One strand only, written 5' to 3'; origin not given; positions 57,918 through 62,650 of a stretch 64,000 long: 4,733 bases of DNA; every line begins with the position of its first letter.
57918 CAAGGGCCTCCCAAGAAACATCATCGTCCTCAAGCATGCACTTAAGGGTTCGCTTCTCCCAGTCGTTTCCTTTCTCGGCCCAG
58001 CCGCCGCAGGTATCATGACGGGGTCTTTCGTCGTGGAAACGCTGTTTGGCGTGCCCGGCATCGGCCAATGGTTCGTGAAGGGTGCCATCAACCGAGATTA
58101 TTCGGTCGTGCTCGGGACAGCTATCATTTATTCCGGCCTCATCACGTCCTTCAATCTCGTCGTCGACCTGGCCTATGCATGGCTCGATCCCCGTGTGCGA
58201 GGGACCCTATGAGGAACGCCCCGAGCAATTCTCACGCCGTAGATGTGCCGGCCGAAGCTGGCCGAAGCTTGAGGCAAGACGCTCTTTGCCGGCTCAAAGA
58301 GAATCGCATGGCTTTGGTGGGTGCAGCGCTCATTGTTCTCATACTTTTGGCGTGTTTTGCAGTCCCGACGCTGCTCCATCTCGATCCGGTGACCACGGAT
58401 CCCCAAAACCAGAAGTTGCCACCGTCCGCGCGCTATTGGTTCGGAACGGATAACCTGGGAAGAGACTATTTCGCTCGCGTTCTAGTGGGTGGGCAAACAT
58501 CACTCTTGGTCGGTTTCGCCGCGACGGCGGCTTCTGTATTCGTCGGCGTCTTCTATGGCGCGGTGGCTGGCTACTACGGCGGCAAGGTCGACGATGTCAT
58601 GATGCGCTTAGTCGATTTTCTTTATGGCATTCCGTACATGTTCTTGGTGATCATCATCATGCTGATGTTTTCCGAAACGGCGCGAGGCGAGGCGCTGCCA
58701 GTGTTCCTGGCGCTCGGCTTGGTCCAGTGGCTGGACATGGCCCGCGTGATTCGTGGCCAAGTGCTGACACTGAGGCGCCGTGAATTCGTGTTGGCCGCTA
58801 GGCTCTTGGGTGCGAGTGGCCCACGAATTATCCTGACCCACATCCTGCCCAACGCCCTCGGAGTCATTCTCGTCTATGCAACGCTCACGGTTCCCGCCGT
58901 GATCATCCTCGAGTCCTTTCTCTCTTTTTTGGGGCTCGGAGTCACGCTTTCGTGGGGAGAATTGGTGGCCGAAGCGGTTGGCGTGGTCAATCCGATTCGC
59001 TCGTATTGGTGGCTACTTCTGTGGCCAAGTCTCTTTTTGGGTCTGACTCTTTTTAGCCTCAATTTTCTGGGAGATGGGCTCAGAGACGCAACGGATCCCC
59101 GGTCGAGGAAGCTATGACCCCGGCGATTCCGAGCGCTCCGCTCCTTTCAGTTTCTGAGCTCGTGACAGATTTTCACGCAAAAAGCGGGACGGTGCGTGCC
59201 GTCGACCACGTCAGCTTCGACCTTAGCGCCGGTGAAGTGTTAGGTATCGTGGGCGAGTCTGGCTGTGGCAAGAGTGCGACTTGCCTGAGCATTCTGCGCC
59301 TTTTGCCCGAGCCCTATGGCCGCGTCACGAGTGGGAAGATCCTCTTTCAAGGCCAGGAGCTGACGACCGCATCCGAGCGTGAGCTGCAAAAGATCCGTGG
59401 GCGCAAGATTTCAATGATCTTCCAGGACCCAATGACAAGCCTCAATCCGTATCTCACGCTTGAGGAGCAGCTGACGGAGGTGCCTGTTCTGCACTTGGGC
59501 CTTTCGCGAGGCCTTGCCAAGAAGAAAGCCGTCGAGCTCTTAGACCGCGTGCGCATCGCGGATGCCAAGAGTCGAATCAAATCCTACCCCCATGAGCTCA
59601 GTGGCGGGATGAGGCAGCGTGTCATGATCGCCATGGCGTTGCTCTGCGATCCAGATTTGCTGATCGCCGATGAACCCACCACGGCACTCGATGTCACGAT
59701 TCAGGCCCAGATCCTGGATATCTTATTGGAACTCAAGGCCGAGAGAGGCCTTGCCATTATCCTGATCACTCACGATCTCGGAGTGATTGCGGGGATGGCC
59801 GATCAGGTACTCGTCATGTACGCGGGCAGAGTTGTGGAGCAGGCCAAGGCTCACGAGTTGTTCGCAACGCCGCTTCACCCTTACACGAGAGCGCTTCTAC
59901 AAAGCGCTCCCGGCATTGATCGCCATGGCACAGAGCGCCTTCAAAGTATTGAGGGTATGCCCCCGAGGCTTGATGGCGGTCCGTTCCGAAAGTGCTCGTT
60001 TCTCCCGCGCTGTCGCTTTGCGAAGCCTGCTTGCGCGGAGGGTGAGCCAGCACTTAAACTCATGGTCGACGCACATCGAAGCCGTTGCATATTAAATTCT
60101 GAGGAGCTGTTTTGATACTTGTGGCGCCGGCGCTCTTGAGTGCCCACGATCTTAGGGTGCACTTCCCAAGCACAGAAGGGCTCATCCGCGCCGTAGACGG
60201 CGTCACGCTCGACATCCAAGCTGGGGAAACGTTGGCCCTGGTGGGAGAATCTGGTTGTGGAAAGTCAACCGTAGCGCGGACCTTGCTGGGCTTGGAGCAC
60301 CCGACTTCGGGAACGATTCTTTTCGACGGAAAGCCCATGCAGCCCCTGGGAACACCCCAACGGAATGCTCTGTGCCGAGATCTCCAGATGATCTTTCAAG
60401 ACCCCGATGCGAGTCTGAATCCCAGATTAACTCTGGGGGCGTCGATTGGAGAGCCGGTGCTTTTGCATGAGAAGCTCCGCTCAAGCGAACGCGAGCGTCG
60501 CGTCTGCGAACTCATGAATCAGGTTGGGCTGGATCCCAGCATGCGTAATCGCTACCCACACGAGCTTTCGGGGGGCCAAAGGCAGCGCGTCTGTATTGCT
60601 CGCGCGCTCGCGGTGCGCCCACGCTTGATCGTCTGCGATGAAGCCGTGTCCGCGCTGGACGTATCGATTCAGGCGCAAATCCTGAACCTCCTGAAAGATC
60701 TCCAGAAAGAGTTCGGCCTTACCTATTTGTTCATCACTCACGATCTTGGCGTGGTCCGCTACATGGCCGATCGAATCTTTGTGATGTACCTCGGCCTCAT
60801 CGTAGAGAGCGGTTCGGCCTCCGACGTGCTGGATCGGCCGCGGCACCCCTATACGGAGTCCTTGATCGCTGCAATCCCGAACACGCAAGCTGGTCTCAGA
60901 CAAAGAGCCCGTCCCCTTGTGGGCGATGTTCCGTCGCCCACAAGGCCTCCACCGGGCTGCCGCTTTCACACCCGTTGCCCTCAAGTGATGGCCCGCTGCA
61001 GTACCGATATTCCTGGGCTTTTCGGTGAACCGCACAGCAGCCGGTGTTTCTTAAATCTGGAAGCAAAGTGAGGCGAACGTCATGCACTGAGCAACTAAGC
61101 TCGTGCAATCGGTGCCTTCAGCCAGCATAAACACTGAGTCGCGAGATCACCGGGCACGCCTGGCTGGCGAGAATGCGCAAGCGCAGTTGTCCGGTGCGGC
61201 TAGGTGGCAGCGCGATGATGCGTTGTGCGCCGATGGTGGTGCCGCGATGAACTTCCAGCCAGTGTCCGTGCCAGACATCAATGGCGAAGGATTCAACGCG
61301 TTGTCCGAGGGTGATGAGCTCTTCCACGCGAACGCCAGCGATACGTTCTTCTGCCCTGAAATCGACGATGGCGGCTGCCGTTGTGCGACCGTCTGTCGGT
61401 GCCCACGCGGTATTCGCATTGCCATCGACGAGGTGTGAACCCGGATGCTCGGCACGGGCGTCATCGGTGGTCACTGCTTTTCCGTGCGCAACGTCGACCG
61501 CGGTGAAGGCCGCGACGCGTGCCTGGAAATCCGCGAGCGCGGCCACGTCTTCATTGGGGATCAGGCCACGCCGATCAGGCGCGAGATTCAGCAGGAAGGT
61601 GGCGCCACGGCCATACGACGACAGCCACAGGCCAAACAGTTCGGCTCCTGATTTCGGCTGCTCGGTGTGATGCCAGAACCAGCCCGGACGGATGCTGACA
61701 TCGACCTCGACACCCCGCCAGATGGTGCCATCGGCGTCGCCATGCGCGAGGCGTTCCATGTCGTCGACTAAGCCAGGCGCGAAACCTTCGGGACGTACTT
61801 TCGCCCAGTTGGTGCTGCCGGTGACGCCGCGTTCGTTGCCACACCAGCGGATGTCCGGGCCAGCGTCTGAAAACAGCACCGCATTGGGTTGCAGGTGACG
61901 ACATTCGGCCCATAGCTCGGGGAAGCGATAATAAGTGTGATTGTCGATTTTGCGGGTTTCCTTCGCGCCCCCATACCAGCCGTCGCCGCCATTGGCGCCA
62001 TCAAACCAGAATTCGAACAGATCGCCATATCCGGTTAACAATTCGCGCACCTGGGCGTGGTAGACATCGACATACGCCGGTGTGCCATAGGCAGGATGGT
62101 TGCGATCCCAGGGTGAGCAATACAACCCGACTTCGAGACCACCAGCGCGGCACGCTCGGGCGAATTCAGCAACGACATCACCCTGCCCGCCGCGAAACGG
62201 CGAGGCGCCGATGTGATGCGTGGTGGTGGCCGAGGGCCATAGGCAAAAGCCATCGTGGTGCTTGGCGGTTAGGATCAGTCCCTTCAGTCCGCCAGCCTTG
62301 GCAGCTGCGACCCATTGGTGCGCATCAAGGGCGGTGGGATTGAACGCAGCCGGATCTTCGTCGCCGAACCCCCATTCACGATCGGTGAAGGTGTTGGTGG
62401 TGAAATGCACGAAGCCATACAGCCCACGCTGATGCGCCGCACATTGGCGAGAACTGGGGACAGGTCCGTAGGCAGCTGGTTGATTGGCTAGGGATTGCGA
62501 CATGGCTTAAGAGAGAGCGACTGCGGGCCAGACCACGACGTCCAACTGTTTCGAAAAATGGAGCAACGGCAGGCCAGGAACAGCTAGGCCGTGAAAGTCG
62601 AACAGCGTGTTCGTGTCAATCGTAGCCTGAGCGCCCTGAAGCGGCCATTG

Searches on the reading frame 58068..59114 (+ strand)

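Call 5: search_protein_families(library=pfam, proteins=[window:58068-59114:+], max_evalue=0.001)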
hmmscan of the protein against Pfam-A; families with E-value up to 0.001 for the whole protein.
window:58068-59114:+ (349 aa): 2 families
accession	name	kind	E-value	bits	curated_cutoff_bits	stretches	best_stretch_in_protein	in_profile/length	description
PF00528.27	BPD_transp_1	-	7.6e-27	94.7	26.4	1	160-348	1-184/184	Binding-protein-dependent transport system inner membrane component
PF12911.12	OppC_N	-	3.1e-10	40.2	23.9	1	67-119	1-53/53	N-terminal TM domain of oligopeptide transport permease C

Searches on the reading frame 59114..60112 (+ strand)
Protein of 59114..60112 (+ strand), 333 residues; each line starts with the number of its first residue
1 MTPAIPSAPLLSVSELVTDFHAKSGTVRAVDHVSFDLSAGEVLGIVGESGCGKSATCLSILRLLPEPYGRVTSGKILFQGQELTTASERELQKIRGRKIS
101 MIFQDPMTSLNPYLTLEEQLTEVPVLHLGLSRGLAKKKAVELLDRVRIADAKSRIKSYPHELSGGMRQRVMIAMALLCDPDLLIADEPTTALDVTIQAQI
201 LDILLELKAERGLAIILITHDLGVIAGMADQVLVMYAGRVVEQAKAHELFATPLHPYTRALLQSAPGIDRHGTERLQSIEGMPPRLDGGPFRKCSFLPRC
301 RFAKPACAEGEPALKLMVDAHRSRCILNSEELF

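Call 5: search_protein_families(library=pfam, proteins=[window:59114-60112:+], max_evalue=0.001)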
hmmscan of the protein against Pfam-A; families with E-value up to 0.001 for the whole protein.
window:59114-60112:+ (333 aa): 3 families
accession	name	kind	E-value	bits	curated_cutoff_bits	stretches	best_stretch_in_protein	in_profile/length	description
PF00005.33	ABC_tran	-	1.3e-33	116.9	25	1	31-190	2-137/137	ABC transporter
PF08352.17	oligo_HPY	-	5.6e-17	62.3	27.1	1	241-307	1-65/65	Oligopeptide/dipeptide transporter, C-terminal region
PF13304.12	AAA_21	-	2.4e-08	34.8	27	1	145-225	221-303/304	AAA domain, putative AbiEii toxin, Type IV TA system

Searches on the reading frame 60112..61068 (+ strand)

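Call 5: search_protein_families(library=pfam, proteins=[window:60112-61068:+], max_evalue=0.001)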
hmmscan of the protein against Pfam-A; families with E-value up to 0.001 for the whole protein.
window:60112-61068:+ (319 aa): 5 families
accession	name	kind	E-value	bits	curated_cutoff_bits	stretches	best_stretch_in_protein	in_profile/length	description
PF00005.33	ABC_tran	-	4.7e-35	121.6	25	1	29-179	2-136/137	ABC transporter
PF08352.17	oligo_HPY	-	4.4e-19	69.1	27.1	1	231-296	1-65/65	Oligopeptide/dipeptide transporter, C-terminal region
PF13401.12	AAA_22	-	1.6e-07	32.1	27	1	41-208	8-121/130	AAA domain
PF02463.25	SMC_N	-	1.2e-05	25.3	40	1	40-222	26-208/220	RecF/RecN/SMC N terminal domain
PF13191.12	AAA_16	-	0.00039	21.4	32.6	1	38-136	24-104/167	AAA ATPase domain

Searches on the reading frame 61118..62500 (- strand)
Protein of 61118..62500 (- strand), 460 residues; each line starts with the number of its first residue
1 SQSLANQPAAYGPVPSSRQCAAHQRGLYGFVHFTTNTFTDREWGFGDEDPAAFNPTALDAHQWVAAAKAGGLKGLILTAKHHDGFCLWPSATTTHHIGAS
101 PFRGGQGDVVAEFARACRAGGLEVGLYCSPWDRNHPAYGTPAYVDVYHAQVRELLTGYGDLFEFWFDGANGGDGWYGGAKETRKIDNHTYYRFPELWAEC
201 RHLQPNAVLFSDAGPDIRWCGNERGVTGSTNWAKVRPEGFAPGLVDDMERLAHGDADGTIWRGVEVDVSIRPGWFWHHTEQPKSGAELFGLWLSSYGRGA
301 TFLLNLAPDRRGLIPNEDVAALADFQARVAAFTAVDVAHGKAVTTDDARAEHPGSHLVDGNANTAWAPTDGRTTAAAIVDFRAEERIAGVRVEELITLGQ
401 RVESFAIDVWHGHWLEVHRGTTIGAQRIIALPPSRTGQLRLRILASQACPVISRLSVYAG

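Call 5: search_protein_families(library=pfam, proteins=[window:61118-62500:-], max_evalue=0.001)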
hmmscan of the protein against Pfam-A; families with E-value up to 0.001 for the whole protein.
window:61118-62500:- (460 aa): 3 families
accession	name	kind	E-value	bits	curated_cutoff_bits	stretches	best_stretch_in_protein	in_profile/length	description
PF01120.23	Alpha_L_fucos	-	6.9e-29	101.8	25.2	1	30-325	68-336/345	Alpha-L-fucosidase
PF00754.31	F5_F8_type_C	-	4.6e-07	30.4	28.2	1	348-445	8-114/127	F5/8 type C domain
PF22633.2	F5_F8_type_C_2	-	0.0001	23.3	27.8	1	357-431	2-81/91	NedA-like, galactose-binding domain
